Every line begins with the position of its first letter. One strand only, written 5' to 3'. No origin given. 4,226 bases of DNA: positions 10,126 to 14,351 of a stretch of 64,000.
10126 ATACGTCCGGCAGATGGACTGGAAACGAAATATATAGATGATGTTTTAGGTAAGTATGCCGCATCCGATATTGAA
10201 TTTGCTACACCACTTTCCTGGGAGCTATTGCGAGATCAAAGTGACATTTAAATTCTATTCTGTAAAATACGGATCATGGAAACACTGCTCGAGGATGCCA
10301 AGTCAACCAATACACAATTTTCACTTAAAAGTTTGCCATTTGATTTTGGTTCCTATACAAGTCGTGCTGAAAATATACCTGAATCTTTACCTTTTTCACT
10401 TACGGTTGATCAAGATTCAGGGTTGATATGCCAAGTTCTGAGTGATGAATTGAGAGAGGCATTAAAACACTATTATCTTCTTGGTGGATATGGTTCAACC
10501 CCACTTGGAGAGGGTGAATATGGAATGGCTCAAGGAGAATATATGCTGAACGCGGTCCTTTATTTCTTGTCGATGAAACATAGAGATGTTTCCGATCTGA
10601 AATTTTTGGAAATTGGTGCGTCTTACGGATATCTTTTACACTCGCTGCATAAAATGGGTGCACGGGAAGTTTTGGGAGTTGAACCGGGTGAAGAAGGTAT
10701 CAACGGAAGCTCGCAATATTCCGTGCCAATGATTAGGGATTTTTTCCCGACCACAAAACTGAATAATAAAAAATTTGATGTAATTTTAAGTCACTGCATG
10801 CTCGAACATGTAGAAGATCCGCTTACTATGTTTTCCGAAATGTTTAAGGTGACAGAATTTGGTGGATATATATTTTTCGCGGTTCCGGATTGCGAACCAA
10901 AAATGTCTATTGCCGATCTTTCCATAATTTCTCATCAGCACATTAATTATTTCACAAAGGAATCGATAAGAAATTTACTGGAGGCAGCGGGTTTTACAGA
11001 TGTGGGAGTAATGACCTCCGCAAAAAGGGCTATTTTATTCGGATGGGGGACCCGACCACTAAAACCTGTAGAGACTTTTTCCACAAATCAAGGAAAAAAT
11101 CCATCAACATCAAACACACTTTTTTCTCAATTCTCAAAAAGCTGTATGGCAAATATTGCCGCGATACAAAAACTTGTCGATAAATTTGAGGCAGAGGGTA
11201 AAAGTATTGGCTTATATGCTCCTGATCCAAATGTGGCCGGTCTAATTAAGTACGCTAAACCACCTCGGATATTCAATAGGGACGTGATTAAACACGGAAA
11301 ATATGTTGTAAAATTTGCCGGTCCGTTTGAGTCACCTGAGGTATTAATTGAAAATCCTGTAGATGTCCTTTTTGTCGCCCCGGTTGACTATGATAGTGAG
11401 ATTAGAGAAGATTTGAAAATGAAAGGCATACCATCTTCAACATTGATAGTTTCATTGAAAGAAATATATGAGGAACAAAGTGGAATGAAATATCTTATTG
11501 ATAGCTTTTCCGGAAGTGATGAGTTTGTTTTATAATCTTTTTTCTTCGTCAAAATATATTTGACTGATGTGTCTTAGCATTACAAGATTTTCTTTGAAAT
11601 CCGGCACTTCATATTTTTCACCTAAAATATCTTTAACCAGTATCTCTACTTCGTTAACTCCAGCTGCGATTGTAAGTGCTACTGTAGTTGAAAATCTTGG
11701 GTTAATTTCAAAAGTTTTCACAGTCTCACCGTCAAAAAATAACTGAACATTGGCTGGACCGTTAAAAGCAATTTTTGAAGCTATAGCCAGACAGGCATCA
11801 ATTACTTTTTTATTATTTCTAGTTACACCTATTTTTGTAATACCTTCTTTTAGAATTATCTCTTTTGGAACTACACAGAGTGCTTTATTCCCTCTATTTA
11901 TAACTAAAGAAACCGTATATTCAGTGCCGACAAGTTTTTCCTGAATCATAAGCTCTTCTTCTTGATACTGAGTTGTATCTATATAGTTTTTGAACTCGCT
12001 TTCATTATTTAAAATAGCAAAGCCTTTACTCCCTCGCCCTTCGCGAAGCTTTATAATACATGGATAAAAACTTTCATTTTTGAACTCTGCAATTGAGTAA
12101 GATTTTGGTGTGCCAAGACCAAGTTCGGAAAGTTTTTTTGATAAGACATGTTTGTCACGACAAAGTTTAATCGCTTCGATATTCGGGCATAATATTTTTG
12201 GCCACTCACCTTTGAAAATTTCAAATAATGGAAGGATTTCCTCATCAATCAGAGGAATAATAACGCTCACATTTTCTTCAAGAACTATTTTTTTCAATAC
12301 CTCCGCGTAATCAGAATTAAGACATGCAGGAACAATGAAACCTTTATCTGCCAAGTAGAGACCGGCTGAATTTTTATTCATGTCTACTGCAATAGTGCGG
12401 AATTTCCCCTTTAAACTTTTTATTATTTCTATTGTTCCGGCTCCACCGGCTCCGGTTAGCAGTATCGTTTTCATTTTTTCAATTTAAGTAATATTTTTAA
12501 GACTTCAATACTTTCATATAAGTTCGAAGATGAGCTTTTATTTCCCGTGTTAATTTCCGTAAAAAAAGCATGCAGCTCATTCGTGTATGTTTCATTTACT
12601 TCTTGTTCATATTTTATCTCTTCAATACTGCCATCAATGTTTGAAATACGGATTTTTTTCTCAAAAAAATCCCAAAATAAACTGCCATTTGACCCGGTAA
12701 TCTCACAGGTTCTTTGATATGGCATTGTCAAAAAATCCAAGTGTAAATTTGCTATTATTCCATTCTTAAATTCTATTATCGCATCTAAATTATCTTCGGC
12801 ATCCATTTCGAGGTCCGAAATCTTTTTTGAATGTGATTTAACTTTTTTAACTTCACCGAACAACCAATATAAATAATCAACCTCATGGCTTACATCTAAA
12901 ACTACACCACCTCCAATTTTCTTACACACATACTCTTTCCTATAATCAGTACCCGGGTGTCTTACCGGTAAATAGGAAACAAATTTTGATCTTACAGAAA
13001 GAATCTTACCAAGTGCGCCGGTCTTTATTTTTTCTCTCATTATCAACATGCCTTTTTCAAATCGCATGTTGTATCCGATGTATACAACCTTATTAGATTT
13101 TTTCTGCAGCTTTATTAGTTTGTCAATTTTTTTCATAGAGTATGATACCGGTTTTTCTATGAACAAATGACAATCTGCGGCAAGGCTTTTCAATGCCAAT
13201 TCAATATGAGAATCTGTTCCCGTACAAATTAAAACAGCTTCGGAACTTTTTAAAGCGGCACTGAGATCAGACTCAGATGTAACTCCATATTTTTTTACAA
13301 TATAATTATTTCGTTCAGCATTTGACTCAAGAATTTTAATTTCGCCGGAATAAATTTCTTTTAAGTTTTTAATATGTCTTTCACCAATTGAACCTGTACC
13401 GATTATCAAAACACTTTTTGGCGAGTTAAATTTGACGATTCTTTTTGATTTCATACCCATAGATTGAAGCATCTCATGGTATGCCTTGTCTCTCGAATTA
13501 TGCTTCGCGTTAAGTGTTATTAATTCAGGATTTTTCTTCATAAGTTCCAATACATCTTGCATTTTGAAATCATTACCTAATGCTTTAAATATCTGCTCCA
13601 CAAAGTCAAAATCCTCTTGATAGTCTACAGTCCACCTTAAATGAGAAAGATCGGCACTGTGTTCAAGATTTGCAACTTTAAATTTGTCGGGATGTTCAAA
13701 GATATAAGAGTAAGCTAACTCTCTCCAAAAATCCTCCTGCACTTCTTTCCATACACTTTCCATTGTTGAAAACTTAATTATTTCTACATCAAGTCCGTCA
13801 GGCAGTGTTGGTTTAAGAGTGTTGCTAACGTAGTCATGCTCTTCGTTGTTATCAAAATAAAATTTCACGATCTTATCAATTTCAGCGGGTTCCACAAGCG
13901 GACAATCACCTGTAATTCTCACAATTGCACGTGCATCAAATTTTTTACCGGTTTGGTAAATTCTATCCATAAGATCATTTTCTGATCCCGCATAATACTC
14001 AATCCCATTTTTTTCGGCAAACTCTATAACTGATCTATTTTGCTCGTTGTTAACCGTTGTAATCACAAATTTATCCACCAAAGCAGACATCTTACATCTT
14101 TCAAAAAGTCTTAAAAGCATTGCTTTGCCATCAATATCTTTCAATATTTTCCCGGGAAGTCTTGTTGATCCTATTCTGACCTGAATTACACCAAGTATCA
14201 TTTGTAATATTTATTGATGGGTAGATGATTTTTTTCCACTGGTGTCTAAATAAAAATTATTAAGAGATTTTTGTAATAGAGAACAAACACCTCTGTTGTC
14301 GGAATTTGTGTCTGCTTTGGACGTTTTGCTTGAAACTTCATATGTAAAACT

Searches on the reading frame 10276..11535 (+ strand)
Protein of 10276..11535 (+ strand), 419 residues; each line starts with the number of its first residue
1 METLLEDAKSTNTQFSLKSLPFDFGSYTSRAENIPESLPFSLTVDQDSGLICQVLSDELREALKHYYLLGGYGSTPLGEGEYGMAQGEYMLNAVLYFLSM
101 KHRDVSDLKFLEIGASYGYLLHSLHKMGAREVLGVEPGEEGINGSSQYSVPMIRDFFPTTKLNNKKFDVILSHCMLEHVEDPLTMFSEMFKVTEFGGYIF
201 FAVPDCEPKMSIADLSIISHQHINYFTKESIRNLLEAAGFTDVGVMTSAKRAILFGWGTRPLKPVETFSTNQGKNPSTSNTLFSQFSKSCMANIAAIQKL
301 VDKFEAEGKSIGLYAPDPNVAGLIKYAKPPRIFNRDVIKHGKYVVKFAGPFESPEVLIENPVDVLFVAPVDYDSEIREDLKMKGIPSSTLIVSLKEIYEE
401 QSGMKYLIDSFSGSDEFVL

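Call 58: search_protein_families(library=pfam, proteins=[window:10276-11535:+], max_evalue=0.0001)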
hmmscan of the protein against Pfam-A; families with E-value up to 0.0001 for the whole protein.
window:10276-11535:+ (419 aa): 5 families
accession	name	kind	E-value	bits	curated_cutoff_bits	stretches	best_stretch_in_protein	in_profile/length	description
PF13489.12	Methyltransf_23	-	5.7e-18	65.6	27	1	104-243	20-162/164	Methyltransferase domain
PF08241.18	Methyltransf_11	-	1.1e-09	39.2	21.2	1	111-201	1-95/95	Methyltransferase domain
PF13847.12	Methyltransf_31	-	8.2e-09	35.7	27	1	106-205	3-113/145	Methyltransferase domain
PF13649.12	Methyltransf_25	-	3.3e-06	28.1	27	1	111-197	2-97/97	Methyltransferase domain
PF08242.18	Methyltransf_12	-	2.1e-05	25.6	30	1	111-198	1-97/98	Methyltransferase domain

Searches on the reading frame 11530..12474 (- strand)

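Call 58: search_protein_families(library=pfam, proteins=[window:11530-12474:-], max_evalue=0.0001)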
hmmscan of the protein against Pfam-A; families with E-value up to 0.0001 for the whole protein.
window:11530-12474:- (314 aa): 6 families
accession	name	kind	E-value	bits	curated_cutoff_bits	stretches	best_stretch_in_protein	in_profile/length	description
PF15632.11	ATPgrasp_Ter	-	9.3e-18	64.7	29.1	1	172-297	2-123/131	ATP-grasp in the biosynthetic pathway with Ter operon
PF02655.19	ATP-grasp_3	-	3.8e-15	56.8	23.2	1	105-264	1-160/160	ATP-grasp domain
PF21360.3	PylC-like_N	-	3.3e-13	50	27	1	4-83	1-81/96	PylC-like, N-terminal domain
PF02786.22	CPSase_L_D2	-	5e-07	29.9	19.8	1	129-278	31-198/211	Carbamoyl-phosphate synthase L chain, ATP binding domain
PF02222.28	ATP-grasp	-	7.1e-06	26.2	27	1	129-269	23-171/179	ATP-grasp domain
PF07478.18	Dala_Dala_lig_C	-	2.7e-05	24.2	24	1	128-214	28-112/204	D-ala D-ala ligase C-terminus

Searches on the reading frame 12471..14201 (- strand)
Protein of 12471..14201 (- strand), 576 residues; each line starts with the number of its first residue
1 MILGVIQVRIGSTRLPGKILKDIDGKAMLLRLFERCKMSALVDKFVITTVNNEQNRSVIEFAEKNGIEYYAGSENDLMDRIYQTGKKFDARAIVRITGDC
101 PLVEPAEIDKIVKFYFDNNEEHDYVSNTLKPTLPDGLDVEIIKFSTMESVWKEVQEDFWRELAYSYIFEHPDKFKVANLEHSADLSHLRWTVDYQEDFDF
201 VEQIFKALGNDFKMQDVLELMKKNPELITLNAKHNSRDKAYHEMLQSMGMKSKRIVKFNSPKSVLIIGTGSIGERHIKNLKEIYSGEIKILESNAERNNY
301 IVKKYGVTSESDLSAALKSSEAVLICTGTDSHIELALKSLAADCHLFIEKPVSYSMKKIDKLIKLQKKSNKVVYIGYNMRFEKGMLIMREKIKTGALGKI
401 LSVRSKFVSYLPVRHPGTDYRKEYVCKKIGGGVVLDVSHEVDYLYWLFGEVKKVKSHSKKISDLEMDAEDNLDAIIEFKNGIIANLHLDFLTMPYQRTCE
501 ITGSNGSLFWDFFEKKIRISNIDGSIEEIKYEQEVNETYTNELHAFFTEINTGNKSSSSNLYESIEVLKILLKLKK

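Call 58: search_protein_families(library=pfam, proteins=[window:12471-14201:-], max_evalue=0.0001)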
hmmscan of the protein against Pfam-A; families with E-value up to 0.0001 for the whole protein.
window:12471-14201:- (576 aa): 5 families
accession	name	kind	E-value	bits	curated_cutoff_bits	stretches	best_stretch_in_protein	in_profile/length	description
PF02348.25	CTP_transf_3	-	7.9e-23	81.8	22.6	1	4-215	2-198/217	Cytidylyltransferase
PF22725.1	GFO_IDH_MocA_C3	-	2.7e-21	76.3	27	1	388-508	4-123/124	GFO/IDH/MocA C-terminal domain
PF01408.29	GFO_IDH_MocA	-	1.3e-19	71.5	24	1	263-377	2-120/120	Oxidoreductase family, NAD-binding Rossmann fold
PF02894.22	GFO_IDH_MocA_C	-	5.7e-16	59.4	22.9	1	389-569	1-201/218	Oxidoreductase family, C-terminal alpha/beta domain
PF01488.26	Shikimate_DH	-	1.9e-05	25.2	24.3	1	257-333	8-89/138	Shikimate / quinate 5-dehydrogenase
